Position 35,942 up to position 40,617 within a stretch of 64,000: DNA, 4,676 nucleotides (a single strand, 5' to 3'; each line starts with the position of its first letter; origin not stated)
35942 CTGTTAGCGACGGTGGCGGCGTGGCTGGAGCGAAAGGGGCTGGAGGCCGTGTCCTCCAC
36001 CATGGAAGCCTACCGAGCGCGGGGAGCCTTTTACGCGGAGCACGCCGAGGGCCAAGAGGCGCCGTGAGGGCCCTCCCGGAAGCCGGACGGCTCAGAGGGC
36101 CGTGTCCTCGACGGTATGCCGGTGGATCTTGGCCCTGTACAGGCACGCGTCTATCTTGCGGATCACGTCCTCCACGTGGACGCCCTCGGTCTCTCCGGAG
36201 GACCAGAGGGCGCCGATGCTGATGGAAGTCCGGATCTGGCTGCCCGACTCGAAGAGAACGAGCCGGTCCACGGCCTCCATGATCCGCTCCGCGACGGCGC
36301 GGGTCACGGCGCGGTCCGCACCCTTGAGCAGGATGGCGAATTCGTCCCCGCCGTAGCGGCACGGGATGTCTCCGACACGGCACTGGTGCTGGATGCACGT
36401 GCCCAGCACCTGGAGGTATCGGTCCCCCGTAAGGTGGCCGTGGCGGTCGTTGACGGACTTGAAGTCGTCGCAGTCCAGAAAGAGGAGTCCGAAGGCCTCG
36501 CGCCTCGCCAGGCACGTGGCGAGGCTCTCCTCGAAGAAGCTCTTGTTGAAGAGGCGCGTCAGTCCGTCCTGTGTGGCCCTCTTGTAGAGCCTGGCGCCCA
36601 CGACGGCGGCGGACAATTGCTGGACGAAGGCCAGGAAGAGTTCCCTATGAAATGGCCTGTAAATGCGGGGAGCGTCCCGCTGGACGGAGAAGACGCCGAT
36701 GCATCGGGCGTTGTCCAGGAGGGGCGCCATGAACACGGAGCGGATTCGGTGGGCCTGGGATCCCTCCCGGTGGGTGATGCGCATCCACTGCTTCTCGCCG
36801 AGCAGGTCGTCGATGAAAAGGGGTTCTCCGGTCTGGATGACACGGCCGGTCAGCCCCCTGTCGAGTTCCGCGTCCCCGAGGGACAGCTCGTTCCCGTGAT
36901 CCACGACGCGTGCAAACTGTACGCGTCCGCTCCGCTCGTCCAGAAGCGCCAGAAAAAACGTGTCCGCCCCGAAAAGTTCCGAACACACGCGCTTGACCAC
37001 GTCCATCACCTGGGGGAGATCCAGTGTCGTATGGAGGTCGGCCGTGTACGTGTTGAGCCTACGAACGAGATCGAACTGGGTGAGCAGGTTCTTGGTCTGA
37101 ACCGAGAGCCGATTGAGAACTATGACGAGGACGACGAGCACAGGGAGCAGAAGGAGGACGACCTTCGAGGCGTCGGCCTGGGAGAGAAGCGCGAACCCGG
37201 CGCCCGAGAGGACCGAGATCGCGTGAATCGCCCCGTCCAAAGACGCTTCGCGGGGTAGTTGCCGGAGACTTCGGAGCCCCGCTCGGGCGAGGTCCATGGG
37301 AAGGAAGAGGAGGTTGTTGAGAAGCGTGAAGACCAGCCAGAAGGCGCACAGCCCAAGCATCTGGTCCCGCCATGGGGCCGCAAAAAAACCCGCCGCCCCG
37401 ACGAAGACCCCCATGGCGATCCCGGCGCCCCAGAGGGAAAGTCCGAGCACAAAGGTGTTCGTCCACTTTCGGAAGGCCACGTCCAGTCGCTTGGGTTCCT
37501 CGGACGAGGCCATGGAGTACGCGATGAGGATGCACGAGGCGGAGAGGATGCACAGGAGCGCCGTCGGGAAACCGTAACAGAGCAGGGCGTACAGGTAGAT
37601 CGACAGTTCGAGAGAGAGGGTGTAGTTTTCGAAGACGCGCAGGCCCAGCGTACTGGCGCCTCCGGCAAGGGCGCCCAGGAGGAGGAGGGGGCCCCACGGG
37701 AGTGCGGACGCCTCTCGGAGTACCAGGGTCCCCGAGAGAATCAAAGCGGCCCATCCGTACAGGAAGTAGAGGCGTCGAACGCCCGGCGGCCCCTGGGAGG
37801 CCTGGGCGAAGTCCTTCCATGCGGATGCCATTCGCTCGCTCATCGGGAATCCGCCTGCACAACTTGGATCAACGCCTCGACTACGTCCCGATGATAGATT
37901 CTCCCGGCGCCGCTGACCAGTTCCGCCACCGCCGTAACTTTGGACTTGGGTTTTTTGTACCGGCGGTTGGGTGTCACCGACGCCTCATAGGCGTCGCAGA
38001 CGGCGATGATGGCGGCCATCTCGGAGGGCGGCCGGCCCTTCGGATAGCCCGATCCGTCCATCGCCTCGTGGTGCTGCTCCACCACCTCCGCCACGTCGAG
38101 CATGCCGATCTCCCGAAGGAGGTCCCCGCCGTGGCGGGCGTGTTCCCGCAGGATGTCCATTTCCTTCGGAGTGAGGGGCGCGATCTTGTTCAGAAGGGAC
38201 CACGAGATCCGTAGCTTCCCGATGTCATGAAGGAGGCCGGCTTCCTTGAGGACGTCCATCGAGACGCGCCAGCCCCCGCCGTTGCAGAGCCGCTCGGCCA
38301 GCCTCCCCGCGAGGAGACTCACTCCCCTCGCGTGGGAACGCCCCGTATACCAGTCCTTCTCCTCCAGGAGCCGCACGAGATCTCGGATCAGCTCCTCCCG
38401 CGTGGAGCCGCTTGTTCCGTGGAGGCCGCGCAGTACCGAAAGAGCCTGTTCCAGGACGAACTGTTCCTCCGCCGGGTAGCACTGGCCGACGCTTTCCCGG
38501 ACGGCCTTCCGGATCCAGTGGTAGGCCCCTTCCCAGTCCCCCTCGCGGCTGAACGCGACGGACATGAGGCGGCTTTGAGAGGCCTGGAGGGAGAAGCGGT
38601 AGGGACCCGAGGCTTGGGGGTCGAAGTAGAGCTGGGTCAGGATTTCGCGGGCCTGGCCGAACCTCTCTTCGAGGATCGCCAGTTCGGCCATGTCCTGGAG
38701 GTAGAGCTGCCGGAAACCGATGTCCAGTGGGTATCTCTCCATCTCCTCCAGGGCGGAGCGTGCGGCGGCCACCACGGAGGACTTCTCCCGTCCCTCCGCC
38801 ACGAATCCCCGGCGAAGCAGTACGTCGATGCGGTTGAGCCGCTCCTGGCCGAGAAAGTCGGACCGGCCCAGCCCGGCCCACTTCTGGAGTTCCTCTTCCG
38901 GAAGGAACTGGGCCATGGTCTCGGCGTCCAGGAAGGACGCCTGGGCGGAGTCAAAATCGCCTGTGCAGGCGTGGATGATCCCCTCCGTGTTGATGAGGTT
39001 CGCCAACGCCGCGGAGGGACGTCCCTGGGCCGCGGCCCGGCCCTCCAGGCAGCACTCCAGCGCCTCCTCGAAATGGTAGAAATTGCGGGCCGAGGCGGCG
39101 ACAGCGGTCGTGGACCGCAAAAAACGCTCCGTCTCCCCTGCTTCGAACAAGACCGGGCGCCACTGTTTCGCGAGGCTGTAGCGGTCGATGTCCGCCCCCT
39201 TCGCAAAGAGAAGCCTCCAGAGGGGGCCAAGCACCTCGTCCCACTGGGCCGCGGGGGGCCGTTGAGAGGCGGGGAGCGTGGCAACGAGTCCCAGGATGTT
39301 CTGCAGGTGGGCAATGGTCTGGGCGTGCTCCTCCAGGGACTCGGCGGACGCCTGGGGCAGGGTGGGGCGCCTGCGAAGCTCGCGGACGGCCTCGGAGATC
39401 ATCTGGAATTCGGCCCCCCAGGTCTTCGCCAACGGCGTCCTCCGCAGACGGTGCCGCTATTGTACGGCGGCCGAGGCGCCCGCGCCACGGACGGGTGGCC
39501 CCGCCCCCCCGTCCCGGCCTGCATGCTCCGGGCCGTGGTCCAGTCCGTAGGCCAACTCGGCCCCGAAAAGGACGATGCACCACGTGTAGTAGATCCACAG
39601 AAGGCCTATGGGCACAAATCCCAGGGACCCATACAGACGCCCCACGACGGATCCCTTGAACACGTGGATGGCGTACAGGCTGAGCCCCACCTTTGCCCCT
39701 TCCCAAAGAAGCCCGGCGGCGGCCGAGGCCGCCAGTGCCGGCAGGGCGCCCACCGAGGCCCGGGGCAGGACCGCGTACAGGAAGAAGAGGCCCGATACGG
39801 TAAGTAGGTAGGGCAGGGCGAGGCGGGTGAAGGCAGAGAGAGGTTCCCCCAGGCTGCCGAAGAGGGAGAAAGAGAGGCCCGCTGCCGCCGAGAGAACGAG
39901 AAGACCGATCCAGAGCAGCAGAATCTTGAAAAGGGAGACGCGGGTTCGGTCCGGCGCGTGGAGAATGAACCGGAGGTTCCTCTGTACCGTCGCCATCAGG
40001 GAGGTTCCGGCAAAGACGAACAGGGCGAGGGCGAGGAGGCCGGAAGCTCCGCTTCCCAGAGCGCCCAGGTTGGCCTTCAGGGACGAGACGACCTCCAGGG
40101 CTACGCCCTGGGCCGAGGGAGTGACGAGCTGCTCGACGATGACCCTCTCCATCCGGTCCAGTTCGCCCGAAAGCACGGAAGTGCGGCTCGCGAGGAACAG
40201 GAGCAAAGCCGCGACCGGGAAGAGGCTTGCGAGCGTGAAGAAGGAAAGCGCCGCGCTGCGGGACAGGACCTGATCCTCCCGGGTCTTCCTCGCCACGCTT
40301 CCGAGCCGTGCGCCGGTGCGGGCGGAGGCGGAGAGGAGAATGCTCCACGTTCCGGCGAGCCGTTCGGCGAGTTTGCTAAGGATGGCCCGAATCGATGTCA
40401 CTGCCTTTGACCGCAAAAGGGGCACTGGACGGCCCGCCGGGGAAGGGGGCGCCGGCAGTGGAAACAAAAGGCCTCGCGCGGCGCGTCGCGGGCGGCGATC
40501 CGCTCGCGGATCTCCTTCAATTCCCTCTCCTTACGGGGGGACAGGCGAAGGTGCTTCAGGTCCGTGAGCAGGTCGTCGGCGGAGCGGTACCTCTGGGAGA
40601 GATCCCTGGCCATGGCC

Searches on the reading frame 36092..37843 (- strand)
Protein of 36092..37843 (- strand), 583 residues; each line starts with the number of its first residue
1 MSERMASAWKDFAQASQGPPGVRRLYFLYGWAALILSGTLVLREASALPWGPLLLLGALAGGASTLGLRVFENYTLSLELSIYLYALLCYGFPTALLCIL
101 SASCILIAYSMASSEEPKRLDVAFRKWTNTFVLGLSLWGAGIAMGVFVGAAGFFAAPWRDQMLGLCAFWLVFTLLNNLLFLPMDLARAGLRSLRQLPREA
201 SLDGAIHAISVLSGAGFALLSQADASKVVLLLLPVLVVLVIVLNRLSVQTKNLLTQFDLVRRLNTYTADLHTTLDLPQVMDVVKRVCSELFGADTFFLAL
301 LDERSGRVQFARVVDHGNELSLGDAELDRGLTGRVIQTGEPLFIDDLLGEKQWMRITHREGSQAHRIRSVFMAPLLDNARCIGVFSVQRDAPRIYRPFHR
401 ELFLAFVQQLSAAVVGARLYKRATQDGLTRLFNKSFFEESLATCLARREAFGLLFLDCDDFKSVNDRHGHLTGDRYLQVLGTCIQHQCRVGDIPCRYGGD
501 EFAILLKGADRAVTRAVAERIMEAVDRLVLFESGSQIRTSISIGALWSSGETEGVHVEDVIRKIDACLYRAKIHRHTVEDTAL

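Call 54: search_protein_families(library=pfam, proteins=[window:36092-37843:-], max_evalue=0.00001)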
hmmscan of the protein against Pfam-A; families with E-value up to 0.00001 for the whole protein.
window:36092-37843:- (583 aa): 3 families
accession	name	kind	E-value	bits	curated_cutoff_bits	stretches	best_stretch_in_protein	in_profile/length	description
PF00990.26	GGDEF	-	1.9e-34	119.2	23.8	1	423-573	1-156/161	Diguanylate cyclase, GGDEF domain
PF13185.12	GAF_2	-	2.8e-12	47.4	28.6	1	274-414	2-135/136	GAF domain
PF01590.32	GAF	-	4e-11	44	22.4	1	279-414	5-133/133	GAF domain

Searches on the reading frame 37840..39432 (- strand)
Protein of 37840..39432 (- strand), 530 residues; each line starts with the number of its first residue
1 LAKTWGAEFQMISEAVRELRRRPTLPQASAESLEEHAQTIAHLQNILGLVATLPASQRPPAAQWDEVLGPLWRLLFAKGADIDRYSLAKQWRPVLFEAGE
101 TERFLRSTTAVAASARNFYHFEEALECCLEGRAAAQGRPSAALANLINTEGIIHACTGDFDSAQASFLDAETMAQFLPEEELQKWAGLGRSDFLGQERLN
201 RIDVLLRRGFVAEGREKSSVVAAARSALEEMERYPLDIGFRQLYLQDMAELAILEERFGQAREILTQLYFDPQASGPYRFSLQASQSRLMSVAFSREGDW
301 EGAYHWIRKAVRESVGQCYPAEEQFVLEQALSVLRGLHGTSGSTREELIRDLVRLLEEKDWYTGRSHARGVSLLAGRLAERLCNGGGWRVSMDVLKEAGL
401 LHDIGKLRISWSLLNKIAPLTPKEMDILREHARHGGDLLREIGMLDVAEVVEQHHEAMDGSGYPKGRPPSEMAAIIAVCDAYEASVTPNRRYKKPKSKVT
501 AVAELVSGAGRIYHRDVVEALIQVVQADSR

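Call 55: search_protein_families(library=pfam, proteins=[window:37840-39432:-], max_evalue=0.00001)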
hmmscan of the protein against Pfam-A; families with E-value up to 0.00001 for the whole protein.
window:37840-39432:- (530 aa): 2 families
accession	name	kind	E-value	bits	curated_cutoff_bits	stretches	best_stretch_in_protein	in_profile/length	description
PF13487.12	HD_5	-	2.3e-18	67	27.2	1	368-513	20-166/170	HD domain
PF01966.28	HD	-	2.2e-16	60.6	22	1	366-484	3-115/116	HD domain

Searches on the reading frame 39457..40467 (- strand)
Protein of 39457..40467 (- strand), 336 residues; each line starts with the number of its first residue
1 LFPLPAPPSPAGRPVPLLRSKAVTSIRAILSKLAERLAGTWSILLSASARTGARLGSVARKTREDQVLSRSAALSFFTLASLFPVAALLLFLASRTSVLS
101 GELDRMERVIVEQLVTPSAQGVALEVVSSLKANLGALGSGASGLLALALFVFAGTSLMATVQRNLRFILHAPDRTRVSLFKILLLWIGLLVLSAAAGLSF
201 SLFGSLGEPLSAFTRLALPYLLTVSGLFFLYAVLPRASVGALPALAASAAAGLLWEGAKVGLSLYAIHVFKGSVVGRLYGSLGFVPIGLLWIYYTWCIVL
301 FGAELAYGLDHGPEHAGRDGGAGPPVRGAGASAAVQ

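Call 55: search_protein_families(library=pfam, proteins=[window:39457-40467:-], max_evalue=0.00001)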
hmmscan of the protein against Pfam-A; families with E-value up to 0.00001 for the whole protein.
window:39457-40467:- (336 aa): 1 family
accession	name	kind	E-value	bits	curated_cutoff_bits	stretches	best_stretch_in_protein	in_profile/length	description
PF03631.20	Virul_fac_BrkB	-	2.7e-32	112.9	33.7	1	64-310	2-256/259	Virulence factor BrkB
